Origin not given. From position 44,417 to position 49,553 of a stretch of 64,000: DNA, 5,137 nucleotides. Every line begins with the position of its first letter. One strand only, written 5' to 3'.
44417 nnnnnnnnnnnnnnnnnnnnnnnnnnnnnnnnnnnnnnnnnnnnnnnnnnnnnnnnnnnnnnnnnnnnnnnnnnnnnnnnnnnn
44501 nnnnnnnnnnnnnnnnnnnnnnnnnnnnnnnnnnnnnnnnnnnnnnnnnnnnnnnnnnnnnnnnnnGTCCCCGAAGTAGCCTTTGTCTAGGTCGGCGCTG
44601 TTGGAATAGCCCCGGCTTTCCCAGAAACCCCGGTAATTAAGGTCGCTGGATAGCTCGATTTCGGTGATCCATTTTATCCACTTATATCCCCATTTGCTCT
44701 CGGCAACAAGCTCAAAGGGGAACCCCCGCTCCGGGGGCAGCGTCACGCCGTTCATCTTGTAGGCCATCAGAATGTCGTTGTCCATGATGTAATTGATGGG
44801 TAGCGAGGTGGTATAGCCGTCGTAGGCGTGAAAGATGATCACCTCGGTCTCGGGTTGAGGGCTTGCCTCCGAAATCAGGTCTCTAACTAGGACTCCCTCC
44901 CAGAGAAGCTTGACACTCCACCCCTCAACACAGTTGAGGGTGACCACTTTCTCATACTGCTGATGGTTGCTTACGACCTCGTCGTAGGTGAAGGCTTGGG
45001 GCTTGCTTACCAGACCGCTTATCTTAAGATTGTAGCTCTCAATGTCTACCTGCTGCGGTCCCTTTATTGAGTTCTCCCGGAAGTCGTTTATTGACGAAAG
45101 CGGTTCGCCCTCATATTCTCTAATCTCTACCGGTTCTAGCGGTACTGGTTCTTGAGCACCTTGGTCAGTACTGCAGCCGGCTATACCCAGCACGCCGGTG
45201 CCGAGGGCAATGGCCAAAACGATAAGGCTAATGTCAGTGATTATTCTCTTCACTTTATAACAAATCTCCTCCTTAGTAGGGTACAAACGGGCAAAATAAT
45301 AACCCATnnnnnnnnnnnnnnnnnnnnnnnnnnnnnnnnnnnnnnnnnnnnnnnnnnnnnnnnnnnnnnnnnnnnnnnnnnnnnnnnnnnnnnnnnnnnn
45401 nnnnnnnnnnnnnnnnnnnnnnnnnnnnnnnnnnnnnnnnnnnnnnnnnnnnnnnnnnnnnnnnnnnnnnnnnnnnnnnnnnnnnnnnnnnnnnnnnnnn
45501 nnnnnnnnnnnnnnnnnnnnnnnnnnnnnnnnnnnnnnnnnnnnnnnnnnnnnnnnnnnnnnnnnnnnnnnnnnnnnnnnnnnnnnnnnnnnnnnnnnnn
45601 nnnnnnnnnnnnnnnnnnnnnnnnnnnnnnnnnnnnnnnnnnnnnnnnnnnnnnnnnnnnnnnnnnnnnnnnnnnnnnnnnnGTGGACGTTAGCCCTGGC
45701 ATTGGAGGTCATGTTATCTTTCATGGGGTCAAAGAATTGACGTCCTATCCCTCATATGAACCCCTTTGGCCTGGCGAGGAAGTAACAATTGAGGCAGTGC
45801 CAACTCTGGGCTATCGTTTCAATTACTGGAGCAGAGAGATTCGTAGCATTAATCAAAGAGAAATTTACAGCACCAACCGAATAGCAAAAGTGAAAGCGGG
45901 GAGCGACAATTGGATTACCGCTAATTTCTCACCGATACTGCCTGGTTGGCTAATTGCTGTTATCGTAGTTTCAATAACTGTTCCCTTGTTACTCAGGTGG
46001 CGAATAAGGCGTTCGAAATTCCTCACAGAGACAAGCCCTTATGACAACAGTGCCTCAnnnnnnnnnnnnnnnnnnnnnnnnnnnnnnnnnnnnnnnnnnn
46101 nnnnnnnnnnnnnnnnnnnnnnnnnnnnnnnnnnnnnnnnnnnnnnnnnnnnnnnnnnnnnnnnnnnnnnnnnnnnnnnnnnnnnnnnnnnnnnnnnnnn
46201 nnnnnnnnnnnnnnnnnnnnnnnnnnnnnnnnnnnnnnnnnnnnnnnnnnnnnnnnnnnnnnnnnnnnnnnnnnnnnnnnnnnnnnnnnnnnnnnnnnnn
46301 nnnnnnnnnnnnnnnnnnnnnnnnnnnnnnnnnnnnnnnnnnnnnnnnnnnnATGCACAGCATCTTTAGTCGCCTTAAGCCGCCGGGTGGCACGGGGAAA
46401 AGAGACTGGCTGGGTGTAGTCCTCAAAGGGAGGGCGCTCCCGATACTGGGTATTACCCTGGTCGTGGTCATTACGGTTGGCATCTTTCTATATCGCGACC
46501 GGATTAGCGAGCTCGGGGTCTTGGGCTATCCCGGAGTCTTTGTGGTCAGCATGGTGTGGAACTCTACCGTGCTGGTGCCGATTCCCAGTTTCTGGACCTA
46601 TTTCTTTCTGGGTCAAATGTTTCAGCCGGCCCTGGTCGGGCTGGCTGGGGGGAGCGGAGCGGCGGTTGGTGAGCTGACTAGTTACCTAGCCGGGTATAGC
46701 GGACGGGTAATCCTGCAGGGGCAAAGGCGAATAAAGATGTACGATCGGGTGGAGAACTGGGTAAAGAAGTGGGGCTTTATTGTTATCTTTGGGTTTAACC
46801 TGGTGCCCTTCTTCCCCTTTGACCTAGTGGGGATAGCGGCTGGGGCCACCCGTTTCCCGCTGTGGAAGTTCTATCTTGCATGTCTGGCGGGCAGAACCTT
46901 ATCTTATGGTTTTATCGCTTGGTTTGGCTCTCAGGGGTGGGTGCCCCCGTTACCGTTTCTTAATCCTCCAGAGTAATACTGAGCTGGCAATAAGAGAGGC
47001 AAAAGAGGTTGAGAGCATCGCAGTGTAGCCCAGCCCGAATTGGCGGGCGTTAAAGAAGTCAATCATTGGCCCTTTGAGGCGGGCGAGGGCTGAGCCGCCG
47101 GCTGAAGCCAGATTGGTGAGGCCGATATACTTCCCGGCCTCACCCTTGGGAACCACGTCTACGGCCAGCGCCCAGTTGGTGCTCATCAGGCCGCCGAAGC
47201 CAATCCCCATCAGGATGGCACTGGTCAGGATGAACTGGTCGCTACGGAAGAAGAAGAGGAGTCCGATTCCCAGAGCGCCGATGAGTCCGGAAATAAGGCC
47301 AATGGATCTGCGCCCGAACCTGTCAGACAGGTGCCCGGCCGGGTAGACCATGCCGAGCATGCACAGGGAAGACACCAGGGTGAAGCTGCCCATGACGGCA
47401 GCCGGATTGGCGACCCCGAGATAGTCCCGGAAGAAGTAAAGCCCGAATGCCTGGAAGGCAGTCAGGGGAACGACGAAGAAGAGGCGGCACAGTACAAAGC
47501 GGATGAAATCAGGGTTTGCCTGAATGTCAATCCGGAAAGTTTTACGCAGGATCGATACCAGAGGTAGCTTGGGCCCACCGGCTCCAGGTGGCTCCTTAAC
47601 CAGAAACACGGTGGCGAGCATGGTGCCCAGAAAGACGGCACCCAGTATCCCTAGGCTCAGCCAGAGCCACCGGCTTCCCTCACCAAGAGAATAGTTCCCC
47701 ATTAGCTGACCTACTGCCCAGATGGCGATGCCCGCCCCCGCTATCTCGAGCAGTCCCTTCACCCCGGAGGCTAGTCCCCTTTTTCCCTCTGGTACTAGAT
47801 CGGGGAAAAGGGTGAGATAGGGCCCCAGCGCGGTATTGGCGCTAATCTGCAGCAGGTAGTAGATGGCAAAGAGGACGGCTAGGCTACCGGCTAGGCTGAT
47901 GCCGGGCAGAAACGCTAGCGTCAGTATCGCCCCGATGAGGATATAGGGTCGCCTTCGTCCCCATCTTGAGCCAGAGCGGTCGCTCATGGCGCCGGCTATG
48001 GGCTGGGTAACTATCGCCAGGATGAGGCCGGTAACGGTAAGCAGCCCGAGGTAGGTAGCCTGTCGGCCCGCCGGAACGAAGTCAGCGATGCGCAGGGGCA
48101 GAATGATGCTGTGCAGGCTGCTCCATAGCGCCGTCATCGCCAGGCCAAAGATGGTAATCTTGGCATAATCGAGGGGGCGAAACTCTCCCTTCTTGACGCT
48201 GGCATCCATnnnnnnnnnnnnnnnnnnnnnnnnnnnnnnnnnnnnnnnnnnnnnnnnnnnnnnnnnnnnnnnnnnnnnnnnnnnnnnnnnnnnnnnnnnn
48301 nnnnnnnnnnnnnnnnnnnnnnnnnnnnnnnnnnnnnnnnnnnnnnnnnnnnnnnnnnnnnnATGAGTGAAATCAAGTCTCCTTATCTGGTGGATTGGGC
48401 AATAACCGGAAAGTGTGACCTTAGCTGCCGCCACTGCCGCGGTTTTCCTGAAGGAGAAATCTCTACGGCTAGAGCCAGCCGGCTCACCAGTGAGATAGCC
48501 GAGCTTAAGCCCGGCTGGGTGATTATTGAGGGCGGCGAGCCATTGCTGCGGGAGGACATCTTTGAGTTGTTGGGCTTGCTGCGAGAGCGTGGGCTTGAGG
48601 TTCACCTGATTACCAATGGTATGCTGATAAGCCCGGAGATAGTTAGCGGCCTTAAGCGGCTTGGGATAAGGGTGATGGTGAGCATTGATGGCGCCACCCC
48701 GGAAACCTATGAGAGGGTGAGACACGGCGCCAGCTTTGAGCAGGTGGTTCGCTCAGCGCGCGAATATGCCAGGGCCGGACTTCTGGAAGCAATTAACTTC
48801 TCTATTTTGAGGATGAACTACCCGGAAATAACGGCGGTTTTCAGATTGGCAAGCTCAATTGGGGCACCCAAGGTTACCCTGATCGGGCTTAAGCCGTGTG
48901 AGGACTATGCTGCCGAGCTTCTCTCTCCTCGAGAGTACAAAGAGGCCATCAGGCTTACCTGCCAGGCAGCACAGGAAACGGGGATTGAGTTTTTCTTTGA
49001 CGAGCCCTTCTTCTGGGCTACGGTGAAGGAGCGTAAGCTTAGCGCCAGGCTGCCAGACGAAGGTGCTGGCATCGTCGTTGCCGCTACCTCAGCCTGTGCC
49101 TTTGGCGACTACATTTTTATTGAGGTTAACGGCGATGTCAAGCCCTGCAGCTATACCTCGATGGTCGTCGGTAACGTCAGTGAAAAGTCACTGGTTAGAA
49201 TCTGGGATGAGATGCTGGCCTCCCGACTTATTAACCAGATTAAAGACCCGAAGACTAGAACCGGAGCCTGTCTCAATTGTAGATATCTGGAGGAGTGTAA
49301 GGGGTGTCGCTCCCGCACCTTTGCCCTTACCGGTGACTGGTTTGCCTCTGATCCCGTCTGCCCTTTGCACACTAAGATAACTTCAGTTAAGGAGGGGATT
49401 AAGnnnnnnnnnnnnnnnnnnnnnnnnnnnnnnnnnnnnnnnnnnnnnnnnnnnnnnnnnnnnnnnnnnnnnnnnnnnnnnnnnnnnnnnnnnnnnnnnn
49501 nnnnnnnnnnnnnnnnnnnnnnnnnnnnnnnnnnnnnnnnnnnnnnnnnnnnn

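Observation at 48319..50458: Translationally coupled radical-SAM/SPASM enzyme + DUF1464 ASKHA-fold protein of unknown function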

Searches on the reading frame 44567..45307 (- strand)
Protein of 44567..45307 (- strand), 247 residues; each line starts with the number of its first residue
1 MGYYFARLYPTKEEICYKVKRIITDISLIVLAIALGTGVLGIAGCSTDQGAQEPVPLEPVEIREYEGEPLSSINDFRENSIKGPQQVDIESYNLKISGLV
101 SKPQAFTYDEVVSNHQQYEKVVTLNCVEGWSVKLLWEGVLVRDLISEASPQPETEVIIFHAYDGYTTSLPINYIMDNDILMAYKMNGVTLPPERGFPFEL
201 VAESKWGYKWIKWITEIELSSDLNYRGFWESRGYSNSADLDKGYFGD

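Call 65: search_protein_families(library=pfam, proteins=[window:44567-45307:-], max_evalue=0.001)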
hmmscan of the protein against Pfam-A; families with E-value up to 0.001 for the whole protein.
window:44567-45307:- (247 aa): 1 family
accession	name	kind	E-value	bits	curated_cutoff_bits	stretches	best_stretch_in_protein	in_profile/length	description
PF00174.25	Oxidored_molyb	-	9.9e-36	123.3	24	1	84-223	5-164/169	Oxidoreductase molybdopterin binding domain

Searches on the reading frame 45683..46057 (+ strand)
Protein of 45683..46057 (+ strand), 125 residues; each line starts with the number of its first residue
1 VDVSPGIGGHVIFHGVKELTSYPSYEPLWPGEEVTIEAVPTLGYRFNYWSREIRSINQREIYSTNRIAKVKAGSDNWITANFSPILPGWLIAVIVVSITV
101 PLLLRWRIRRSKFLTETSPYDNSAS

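Call 65: search_protein_families(library=pfam, proteins=[window:45683-46057:+], max_evalue=0.001)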
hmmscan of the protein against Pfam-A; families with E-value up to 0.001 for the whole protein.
window:45683-46057:+ (125 aa): 1 family
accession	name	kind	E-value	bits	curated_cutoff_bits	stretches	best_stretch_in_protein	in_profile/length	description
PF18998.6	Flg_new_2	-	3.9e-06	27.2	23.6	1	28-84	20-71/73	Divergent InlB B-repeat domain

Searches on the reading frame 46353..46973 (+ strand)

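Call 5: search_protein_families(library=pfam, proteins=[window:46353-46973:+], max_evalue=0.01)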
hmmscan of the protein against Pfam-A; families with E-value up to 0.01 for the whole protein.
window:46353-46973:+ (207 aa): 1 family
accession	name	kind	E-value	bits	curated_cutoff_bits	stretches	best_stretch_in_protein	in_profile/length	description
PF09335.16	VTT_dom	-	7.4e-17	62.4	33.9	1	77-193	1-122/123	VTT domain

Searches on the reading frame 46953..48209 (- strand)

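Call 5: search_protein_families(library=pfam, proteins=[window:46953-48209:-], max_evalue=0.01)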
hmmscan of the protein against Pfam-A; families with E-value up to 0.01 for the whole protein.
window:46953-48209:- (419 aa): 3 families
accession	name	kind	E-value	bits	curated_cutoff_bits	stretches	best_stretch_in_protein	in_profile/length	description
PF07690.21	MFS_1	-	3.8e-29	102.1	33.4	1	21-376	3-346/347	Major Facilitator Superfamily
PF13347.12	MFS_2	-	2.1e-28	99.5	27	1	48-369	29-366/427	MFS/sugar transport protein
PF11700.14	ATG22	-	0.00083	18.6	24.1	0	41-100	410-466/482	Vacuole effluxer Atg22 like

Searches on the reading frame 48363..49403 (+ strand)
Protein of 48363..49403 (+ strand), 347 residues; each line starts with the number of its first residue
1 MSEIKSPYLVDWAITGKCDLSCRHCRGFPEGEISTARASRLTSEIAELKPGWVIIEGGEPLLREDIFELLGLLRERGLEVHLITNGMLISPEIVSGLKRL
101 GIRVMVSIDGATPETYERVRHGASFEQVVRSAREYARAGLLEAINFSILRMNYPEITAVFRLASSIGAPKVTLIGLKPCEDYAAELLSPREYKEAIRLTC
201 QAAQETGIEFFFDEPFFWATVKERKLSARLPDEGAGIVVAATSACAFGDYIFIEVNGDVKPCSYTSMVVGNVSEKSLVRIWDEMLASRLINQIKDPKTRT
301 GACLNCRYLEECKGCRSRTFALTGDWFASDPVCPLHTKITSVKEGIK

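Call 5: search_protein_families(library=pfam, proteins=[window:48363-49403:+], max_evalue=0.01)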
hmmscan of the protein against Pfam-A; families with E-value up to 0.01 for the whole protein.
window:48363-49403:+ (347 aa): 2 families
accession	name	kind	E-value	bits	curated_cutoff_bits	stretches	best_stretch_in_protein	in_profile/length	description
PF04055.27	Radical_SAM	-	4.8e-18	66.3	29.5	1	14-142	3-143/166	Radical SAM superfamily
PF13186.11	SPASM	-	1.5e-08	35.2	21.5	1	248-306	5-66/67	Iron-sulfur cluster-binding domain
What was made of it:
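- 48363..49406 (+): Radical SAM/SPASM enzyme gene (347 aa, ATG start, TGA stop). It belongs to a distinct subfamily nearest AhbD/NirJ, with no N-terminal RRE-type extension. Pfam Radical_SAM and SPASM hits (call 5).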

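Call 6: search_protein_families(library=ncbifam, proteins=[window:48363-49403:+], max_evalue=0.01)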
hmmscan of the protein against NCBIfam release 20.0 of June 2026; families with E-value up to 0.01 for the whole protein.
window:48363-49403:+ (347 aa): 70 families (the best 25 are shown)
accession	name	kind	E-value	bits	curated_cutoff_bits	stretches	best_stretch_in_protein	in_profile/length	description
TIGR04545.1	rSAM_ahbD_hemeb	equivalog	8.6e-58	196.4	500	1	9-333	1-335/339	heme b synthase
TIGR04055.1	rSAM_NirJ2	equivalog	1.4e-45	156.3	500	1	9-333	1-322/326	putative heme d1 biosynthesis radical SAM protein NirJ2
TIGR04053.2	TIGR04053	equivalog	9.6e-45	153.4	395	2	5-209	5-220/366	TIGR04053 family radical SAM/SPASM domain-containing protein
TIGR04054.1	rSAM_NirJ1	equivalog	1.6e-36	125.7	650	2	9-173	37-207/387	putative heme d1 biosynthesis radical SAM protein NirJ1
TIGR04303.1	GeoRSP_rSAM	equivalog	4e-34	118.6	400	1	5-333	2-324/325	GeoRSP system radical SAM/SPASM protein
TIGR04546.1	rSAM_ahbC_deAc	equivalog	5.8e-34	117.5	650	2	5-174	37-211/390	12,18-didecarboxysiroheme deacetylase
TIGR04347.1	pseudo_SAM_Halo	equivalog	1.5e-32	113.3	525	1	9-336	39-386/390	TIGR04347 family pseudo-SAM/SPASM protein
TIGR04051.1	rSAM_NirJ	equivalog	2e-32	112.5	515.45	2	10-171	4-171/354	heme d1 biosynthesis radical SAM protein NirJ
TIGR03962.1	mycofact_rSAM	equivalog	3.3e-31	108.7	265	1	5-333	9-331/339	mycofactocin radical SAM maturase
NF045574.1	sacti_mat_StsB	exception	3.1e-28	98.8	625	2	10-167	98-260/466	StsB family radical SAM/SPASM domain sactipeptide maturase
TIGR04340.1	rSAM_ACGX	hypoth_equivalog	5.2e-26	91.7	400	1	10-333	5-337/341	radical SAM/SPASM domain protein, ACGX system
NF050035.1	rSAM_WgK_link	exception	2e-25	89.6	650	2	5-169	6-177/367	radical SAM/SPASM peptide maturase WgkB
TIGR04251.1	SCM_rSAM_ScmF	equivalog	2.8e-25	89.5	400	1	13-331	9-337/353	SynChlorMet cassette radical SAM/SPASM protein ScmF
TIGR02109.1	PQQ_syn_pqqE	equivalog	2e-24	86.2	381.35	2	5-173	4-179/358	pyrroloquinoline quinone biosynthesis protein PqqE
TIGR04250.1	SCM_rSAM_ScmE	equivalog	1.2e-22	80.4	400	1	7-326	2-338/358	SynChlorMet cassette radical SAM/SPASM protein ScmE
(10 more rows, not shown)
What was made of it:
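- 48363..49406 (+): AhbD model scores 196 bits against a cut-off of 500 (call 6).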

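Call 11: find_homologous_proteins(query=window:48363-49403:+)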
Query window:48363-49403:+ (347 aa): 770 proteins with E <= 0.001 among 7824 candidates; the best 120 are listed.
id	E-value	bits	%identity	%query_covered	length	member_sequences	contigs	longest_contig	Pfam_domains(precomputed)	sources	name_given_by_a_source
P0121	7.6e-212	721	94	97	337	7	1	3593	PF13186.12,PF04055.28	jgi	jgi:radical SAM protein with 4Fe4S-binding SPASM domain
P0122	1.2e-209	714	90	100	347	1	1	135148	PF13186.12,PF04055.28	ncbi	-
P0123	3.9e-192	656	82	100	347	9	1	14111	PF13186.12,PF04055.28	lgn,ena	-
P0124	3.3e-186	637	81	100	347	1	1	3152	PF13186.12,PF04055.28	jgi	-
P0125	3.6e-186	636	79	100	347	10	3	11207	PF13186.12,PF04055.28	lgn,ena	-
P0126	3.5e-183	627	80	97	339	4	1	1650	PF13186.12,PF04055.28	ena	-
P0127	2.9e-181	620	77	100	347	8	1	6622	PF13186.12,PF04055.28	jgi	jgi:radical SAM protein with 4Fe4S-binding SPASM domain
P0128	5.2e-177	606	77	100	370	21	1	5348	PF13186.12,PF04055.28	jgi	jgi:radical SAM protein with 4Fe4S-binding SPASM domain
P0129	1.4e-175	602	77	99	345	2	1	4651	PF13186.12,PF04055.28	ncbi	-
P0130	2.1e-172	591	74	100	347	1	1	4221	PF13186.12,PF04055.28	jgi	-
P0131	1.5e-169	582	73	100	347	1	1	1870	PF13186.12,PF04055.28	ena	-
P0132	3.1e-168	577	73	100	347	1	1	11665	PF13186.12,PF04055.28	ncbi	-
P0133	4.1e-167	574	73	98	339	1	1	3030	PF13186.12,PF04055.28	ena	-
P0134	3.4e-165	567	71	100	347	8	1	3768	PF13186.12,PF04055.28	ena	-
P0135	1.2e-164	566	70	97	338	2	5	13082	PF13186.12,PF04055.28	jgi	jgi:radical SAM protein with 4Fe4S-binding SPASM domain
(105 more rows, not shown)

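Call 36: search_solved_structures(query=window:48363-49403:+, max_evalue=0.001, show_alignments=1)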
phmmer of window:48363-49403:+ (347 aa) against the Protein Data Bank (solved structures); distinct sequences matched with E-value up to 0.001: 9.
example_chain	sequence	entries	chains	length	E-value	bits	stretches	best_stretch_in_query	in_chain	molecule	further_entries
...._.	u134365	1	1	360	9e-13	51.4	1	41-177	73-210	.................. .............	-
7voc_C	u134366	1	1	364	9.3e-13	51.3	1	41-177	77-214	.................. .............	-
6c8v_A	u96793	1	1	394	1.9e-12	50.3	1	12-340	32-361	Coenzyme PQQ synthesis protein E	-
8wm2_A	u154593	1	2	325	5.3e-06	29.1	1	12-109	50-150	Fe-S radical SAM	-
6efn_A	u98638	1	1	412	1.4e-05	27.8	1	13-168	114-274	Sporulation killing factor maturation protein SkfB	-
7tol_A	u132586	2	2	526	0.00013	24.5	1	9-125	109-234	glycerol dibiphytanyl glycerol tetraether - macrocyclic archaeol synthase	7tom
5v1q_A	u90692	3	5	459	0.00056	22.5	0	253-334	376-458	Radical SAM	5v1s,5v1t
2fb2_A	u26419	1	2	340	0.0009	21.8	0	28-122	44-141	Molybdenum cofactor biosynthesis protein A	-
1tv7_A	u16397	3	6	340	0.00096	21.7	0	28-122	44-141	Molybdenum cofactor biosynthesis protein A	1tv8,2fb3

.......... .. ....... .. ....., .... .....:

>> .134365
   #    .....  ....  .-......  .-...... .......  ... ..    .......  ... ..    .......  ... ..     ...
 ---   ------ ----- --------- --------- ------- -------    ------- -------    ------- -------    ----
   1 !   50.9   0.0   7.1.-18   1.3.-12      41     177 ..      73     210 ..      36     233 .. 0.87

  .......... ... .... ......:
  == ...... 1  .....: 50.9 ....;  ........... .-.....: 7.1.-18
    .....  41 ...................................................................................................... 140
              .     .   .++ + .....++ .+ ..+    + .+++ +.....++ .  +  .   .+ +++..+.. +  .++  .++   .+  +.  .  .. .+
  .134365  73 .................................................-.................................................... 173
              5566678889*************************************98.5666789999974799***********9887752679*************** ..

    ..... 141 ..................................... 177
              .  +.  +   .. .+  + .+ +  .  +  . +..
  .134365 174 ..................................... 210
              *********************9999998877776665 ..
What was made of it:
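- The rSAM's best sequence relatives act on small molecules: AhbD, NirJ and BlsE (calls 6, 36).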

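Call 75: predict_structure(alignment_id=A4)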
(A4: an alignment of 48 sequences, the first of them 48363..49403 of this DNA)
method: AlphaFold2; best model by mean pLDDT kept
length: 347 residues; sequences in the alignment: 48
mean_pLDDT: 62.1   pTM: 0.69
mean pLDDT of the five models: 62.1, 61.8, 58.8, 58.8, 58.3
residues with pLDDT >= 90: 62; 70-90: 96; 50-70: 59; < 50: 130
segments of 3 or more residues with pLDDT < 50: 1-32, 59-61, 229-268, 293-347
pLDDT, mean of each block of 10 residues (from residue 1): 28 35 38 64 64 58 73 83 73 88 88 87 86 93 89 96 95 69 80 91 87 69 63 33 26 38 41 77 62 47 34 26 27 26 27
secondary structure, 60 per line:
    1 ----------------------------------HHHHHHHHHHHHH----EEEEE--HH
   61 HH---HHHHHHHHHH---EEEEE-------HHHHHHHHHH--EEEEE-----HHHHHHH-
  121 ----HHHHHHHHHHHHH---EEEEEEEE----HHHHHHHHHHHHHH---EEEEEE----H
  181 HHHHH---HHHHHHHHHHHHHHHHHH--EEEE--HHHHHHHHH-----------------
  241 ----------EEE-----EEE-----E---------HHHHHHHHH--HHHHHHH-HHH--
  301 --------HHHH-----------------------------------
elements in order: H35-47 E52-56 H59-62 H66-75 E79-83 H91-100 E103-107 H113-119 H125-137 E141-148 H153-166 E170-175 H180-185 H189-206 E209-212 H215-223 E251-253 E259-261 H277-285 H288-294 H309-312
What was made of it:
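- The rSAM model is poor (pLDDT 62, call 75) and gives no pocket information.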

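Call 78: fold_search(model_id=the predicted structure, library=pdb)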
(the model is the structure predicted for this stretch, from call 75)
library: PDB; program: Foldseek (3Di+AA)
matches with E <= 10: 1799; with E <= 0.001: 155
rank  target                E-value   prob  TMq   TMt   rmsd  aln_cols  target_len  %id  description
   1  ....                  9.2e-10  1.00  0.44  0.47   4.7       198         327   24  The crystal structure of a Radical SAM Enzyme BlsE involved in the Biosynthesis of Blasticidin S (released 2022-05-04)
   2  6efn                  1.9e-09  1.00  0.52  0.47  10.1       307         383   18  Structure of a RiPP maturase, SkfB (released 2018-10-24)
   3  6c8v                  6.1e-09  1.00  0.47  0.51   3.8       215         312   25  X-ray structure of PqqE from Methylobacterium extorquens (released 2018-02-14)
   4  4k38_B                8.7e-09  1.00  0.47  0.45  12.6       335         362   16  Native anSMEcpe with bound AdoMet and Kp18Cys peptide (released 2013-05-08)
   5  5v1q_B                1.7e-08  1.00  0.49  0.40   4.2       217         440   17  Crystal structure of Streptococcus suis SuiB (released 2017-08-30)
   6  4k37_B                3.0e-08  1.00  0.44  0.42  12.9       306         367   17  Native anSMEcpe with bound AdoMet (released 2013-05-08)
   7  4k39_A                3.0e-08  1.00  0.48  0.46  12.6       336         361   18  Native anSMEcpe with bound AdoMet and Cp18Cys peptide (released 2013-05-08)
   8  4k36_B                3.4e-08  1.00  0.49  0.47  12.5       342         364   17  His6 tagged anSMEcpe with bound AdoMet (released 2013-05-08)
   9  4k36_A                3.6e-08  1.00  0.47  0.44  12.9       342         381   15  His6 tagged anSMEcpe with bound AdoMet (released 2013-05-08)
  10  4k39_B                4.8e-08  1.00  0.46  0.45  12.9       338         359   16  Native anSMEcpe with bound AdoMet and Cp18Cys peptide (released 2013-05-08)
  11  5v1t_A                5.1e-08  1.00  0.52  0.42  11.9       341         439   18  Crystal structure of Streptococcus suis SuiB bound to precursor peptide SuiA (released 2017-08-30)
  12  4k37_A                5.8e-08  1.00  0.46  0.44  12.5       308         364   17  Native anSMEcpe with bound AdoMet (released 2013-05-08)
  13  5v1s_A                6.1e-08  1.00  0.53  0.44  11.7       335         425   18  Crystal structure of Streptococcus suis SuiB bound to S-adenosylmethionine (released 2017-08-30)
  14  5v1s_B                6.1e-08  1.00  0.51  0.43  12.0       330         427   17  Crystal structure of Streptococcus suis SuiB bound to S-adenosylmethionine (released 2017-08-30)
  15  5v1q_A                1.2e-07  1.00  0.54  0.44  11.7       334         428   19  Crystal structure of Streptococcus suis SuiB (released 2017-08-30)
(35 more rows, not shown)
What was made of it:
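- Closest known: BlsE. Same: BlsE acts on a small molecule (calls 36, 78).
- SPASM enzymes often act on proteins or peptides. anSME, SkfB and SuiB are among the structural neighbours (call 78).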

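Call 79: list_cluster_members(proteins=[P0001, window:48363-49403:+])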
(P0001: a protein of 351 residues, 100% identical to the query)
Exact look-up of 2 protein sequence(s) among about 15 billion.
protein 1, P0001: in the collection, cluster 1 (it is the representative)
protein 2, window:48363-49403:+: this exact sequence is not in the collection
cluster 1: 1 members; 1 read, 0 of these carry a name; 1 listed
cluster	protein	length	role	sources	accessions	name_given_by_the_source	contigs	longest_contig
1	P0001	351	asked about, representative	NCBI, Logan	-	-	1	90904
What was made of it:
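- Tried and rejected: The exact-sequence cluster look-up gave no organism name (call 79).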
